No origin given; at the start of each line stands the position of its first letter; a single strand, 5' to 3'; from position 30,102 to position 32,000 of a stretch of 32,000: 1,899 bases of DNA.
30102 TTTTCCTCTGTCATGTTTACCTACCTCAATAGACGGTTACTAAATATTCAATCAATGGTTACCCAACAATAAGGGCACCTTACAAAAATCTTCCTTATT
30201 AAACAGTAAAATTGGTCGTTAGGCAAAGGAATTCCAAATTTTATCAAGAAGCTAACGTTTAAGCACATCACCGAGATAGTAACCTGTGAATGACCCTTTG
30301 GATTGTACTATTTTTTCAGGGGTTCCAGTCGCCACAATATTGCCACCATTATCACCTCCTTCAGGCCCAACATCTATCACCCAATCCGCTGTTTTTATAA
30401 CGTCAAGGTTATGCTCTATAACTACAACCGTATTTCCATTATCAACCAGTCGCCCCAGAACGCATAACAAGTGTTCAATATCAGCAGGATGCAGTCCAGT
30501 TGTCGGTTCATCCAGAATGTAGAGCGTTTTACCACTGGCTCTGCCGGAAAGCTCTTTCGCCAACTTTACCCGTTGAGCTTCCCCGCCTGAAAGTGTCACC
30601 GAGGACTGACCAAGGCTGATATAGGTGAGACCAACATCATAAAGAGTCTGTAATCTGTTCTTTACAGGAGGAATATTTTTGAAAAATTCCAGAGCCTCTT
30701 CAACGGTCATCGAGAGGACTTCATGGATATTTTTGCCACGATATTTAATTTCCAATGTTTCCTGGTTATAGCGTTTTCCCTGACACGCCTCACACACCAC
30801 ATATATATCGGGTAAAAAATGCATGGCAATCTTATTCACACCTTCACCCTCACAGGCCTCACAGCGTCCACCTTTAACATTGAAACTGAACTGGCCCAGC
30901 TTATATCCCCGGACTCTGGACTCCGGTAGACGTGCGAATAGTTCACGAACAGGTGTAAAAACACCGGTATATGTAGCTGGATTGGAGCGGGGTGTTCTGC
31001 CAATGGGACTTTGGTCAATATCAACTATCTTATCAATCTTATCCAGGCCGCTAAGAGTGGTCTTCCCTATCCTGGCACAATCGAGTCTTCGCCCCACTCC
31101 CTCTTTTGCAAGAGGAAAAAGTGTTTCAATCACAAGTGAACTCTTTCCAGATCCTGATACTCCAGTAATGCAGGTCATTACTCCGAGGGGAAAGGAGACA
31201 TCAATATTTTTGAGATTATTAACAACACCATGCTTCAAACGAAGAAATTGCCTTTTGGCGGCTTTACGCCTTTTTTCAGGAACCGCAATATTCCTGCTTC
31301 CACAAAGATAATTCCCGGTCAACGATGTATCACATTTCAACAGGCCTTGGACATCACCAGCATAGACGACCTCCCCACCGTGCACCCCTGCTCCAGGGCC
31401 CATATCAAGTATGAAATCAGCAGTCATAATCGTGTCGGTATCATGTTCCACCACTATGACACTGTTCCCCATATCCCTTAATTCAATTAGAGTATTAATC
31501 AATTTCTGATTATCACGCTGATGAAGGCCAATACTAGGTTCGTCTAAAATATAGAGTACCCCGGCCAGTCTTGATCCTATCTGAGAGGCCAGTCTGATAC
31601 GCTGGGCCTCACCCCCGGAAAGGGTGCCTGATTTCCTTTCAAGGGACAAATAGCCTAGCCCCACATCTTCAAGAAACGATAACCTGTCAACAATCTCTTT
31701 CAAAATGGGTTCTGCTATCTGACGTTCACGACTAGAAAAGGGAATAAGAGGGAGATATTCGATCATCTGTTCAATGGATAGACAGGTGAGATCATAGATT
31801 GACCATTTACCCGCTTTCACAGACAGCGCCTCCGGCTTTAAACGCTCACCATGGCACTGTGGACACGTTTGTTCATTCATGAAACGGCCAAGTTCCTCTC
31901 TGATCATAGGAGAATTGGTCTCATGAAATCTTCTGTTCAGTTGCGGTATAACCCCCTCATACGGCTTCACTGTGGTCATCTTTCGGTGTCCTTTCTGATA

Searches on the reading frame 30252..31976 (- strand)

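Call 19: search_protein_families(library=pfam, proteins=[window:30252-31976:-], max_evalue=0.001)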
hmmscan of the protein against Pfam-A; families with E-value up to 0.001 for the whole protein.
window:30252-31976:- (574 aa): 6 families
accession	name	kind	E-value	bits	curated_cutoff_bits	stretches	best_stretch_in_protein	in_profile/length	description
PF00005.33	ABC_tran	-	1.3e-14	55.4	25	1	410-493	61-137/137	ABC transporter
PF02463.25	SMC_N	-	1.4e-07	31.6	40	0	251-290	6-49/220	RecF/RecN/SMC N terminal domain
PF13304.12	AAA_21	-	8.2e-06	26.5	27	0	469-517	244-293/304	AAA domain, putative AbiEii toxin, Type IV TA system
PF17755.6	UvrA_DNA-bind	-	1.1e-05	26.1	23.2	1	4-30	83-109/110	UvrA DNA-binding domain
PF00684.25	DnaJ_CXXCXGXG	-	4.7e-05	24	32.7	0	371-402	17-51/65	DnaJ central domain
PF13175.12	AAA_15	-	0.00029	21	32.1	0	476-520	322-366/374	AAA ATPase domain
